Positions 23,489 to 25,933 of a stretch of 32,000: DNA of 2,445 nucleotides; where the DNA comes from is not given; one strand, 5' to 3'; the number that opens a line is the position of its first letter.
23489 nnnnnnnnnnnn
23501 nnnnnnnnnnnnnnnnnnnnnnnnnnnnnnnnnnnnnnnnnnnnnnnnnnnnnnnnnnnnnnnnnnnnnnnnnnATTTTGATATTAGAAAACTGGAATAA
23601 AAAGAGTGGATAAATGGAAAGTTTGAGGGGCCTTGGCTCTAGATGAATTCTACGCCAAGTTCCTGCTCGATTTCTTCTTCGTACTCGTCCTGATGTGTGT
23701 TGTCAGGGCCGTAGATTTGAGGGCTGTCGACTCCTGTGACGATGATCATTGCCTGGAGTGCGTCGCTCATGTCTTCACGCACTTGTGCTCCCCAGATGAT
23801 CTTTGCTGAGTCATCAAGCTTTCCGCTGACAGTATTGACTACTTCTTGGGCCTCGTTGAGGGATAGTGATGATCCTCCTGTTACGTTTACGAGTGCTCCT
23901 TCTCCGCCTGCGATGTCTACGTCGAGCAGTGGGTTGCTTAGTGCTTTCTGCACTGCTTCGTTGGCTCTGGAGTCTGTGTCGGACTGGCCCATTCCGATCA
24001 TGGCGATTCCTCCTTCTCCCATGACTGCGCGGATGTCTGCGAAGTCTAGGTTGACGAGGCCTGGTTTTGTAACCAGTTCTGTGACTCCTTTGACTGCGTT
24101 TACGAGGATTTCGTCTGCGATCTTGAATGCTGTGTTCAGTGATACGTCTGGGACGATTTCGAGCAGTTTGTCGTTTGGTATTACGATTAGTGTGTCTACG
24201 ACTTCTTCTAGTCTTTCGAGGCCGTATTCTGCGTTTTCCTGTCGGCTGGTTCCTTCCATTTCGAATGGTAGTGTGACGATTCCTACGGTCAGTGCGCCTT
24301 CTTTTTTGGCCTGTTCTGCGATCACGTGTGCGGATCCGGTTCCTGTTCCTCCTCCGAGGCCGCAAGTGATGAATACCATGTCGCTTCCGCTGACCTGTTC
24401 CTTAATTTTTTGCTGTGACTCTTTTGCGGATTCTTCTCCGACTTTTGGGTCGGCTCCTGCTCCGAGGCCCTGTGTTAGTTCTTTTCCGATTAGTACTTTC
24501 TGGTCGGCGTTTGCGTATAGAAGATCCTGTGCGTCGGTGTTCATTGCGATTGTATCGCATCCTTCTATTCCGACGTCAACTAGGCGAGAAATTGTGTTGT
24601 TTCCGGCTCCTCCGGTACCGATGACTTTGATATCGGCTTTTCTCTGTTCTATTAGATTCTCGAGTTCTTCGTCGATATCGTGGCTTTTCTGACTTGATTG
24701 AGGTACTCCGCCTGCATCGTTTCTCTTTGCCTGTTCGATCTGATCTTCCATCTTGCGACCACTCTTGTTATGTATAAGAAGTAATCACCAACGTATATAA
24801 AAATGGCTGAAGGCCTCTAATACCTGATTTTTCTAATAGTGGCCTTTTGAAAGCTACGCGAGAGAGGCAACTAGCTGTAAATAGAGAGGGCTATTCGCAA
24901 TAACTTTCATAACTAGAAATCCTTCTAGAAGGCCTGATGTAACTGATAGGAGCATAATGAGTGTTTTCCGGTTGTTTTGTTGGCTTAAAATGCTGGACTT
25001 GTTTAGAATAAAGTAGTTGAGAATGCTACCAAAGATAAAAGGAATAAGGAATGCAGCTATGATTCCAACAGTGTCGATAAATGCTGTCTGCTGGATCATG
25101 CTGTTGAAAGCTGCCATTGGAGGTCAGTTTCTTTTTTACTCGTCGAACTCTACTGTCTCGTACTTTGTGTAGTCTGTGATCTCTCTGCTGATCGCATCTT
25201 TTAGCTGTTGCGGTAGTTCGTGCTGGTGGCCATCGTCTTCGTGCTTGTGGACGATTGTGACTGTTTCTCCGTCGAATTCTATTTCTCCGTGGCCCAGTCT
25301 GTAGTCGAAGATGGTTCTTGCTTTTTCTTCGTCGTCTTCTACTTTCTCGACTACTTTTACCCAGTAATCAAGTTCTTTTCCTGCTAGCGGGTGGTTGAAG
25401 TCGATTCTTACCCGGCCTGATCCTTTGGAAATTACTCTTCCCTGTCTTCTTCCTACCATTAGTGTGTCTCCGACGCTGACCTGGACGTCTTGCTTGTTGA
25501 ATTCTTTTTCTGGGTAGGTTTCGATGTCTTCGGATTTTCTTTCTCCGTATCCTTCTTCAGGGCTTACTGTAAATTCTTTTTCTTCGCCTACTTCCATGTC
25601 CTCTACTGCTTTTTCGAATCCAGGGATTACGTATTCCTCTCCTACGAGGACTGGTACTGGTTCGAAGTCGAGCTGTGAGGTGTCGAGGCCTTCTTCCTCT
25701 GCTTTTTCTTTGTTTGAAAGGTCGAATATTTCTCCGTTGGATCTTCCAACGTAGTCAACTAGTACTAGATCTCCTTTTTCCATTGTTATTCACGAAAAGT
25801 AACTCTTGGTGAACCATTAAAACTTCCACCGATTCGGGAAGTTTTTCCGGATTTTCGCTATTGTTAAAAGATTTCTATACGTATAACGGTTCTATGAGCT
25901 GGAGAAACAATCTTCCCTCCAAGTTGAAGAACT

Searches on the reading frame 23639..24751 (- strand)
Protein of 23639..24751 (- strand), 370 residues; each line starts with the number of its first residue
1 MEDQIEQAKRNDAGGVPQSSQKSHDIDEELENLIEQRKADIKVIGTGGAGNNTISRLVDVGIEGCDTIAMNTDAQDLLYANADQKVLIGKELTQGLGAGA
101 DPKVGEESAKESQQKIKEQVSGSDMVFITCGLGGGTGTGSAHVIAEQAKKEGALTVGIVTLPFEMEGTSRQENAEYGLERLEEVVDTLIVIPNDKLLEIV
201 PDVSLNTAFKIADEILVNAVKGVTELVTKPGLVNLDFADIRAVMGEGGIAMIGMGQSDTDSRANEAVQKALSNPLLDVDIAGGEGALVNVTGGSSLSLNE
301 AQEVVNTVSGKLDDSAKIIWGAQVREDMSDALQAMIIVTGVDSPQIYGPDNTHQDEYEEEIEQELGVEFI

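Call 4: search_protein_families(library=pfam, proteins=[window:23639-24751:-], max_evalue=1)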
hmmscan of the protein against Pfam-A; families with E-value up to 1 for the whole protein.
window:23639-24751:- (370 aa): 2 families
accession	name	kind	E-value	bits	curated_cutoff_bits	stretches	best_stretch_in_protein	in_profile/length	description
PF00091.31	Tubulin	-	2.1e-49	168.8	33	1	41-200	2-189/190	Tubulin/FtsZ family, GTPase domain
PF12327.13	FtsZ_C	-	1.6e-31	108.9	27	1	248-342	1-95/95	FtsZ family, C-terminal domain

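Call 26: find_related_loci(query=window:23639-24751:-, collection=genome_contigs, flank=6000)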
Query window:23639-24751:- (370 aa) in genome_contigs; peptide patterns used: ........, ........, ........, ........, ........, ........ (x = any residue, [..] = any of these).
600 stretches matched a pattern (row limit reached: there are more); 584 encode a relative of the query (tblastn E <= 1e-3); the best 80 are kept; 80 distinct loci.
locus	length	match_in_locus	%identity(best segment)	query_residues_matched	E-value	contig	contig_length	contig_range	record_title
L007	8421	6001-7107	90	1-370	0e+0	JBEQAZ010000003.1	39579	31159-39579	MAG: Candidatus Nanohaloarchaea archaeon isolate 04_S200.metabat_sspec.017_sub NODE_111_length_39579_cov_28.421652, whol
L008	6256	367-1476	88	1-370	0e+0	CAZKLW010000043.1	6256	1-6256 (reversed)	MAG TPA_asm: uncultured archaeon isolate SRP185896_co2_442 genome assembly, contig: NODE_19306_length_6256_cov_5.565231,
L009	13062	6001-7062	89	1-355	0e+0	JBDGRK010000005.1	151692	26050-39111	MAG: Candidatus Nanohaloarchaea archaeon isolate DAL-Ass_45_77C1R DAL-Ass_45_77C1R_5, whole genome shotgun sequence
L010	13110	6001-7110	87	1-370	0e+0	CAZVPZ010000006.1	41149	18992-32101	MAG TPA_asm: uncultured archaeon isolate SRP185896_co1_382 genome assembly, contig: NODE_278_length_41149_cov_8.191244,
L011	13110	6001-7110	86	1-370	0e+0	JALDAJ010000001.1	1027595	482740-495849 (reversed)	MAG: Candidatus Nanohalarchaeota archaeon isolate NHA25 k141_89014_length_1027595_cov_20.6981, whole genome shotgun sequ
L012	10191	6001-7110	76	1-370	4e-176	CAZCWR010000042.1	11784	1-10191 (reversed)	MAG TPA_asm: uncultured archaeon isolate binchicken_co207_255 genome assembly, contig: NODE_5946_length_11784_cov_5.3398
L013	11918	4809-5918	76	1-370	2e-167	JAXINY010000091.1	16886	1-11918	MAG: Candidatus Asbonarchaeaceae archaeon isolate DAL-Ass_36_69C3R c_000000002594, whole genome shotgun sequence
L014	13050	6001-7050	68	21-370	1e-151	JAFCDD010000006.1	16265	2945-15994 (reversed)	Candidatus Woesearchaeota archaeon isolate Meg19_1012_Bin_325 Meg19_1012_Bin_325_scaffold_10587, whole genome shotgun se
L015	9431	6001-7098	64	3-370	1e-148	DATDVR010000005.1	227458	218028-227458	MAG TPA_asm: Candidatus Nanoarchaeia archaeon isolate SMAG_U8089 k141_1290510, whole genome shotgun sequence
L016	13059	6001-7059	67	18-370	4e-148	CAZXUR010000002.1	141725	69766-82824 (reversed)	MAG TPA_asm: uncultured archaeon isolate SRP141376_co1_333 genome assembly, contig: NODE_248_length_141725_cov_7.187457,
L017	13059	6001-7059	66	18-370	2e-146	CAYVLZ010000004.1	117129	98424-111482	MAG TPA_asm: Candidatus Woesearchaeota archaeon isolate SRP141376_co1_71 genome assembly, contig: NODE_377_length_117129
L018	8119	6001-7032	67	27-370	6e-146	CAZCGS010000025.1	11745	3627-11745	MAG TPA_asm: uncultured archaeon isolate SRP141552_co1_229 genome assembly, contig: NODE_2539_length_11745_cov_27.276219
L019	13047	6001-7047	66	22-370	4e-146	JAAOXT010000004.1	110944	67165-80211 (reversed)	MAG: Nanoarchaeota archaeon isolate DPANNHV_H2.bin.114 k83_132926, whole genome shotgun sequence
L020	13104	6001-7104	64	3-370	2e-145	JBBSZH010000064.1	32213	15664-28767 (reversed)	MAG: Nanoarchaeota archaeon isolate H43-bin087_1 H43_bin087_1_000000000067, whole genome shotgun sequence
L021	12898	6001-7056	66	18-370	4e-145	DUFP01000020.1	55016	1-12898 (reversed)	MAG TPA_asm: Nanoarchaeota archaeon isolate UBA10136 contig_10571, whole genome shotgun sequence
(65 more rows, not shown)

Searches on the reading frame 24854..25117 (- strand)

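Call 4: search_protein_families(library=pfam, proteins=[window:24854-25117:-], max_evalue=1)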
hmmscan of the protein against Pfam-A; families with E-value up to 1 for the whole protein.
window:24854-25117:- (87 aa): 1 family
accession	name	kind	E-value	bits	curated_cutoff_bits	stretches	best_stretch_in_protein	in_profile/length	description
PF02674.22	Colicin_V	-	0.21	12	29.3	0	4-70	49-111/144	Colicin V production protein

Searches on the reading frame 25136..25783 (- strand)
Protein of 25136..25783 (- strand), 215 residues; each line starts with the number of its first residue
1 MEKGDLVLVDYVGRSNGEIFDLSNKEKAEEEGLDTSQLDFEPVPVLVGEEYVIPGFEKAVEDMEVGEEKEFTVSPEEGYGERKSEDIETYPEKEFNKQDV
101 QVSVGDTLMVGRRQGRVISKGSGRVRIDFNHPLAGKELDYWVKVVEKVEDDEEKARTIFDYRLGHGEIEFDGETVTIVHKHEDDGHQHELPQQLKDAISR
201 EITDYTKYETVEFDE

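Call 90: search_protein_families(library=pfam, proteins=[window:25136-25783:-], max_evalue=0.01)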
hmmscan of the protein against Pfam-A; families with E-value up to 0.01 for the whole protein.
window:25136-25783:- (215 aa): 2 families
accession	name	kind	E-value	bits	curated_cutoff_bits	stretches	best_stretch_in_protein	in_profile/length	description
PF00254.34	FKBP_C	-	1.5e-14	54.5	21.1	1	2-86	6-78/94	FKBP-type peptidyl-prolyl cis-trans isomerase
PF22199.2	FKBP26_IF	-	3.2e-10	40.2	27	1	91-133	4-46/46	FKBP26, IF domain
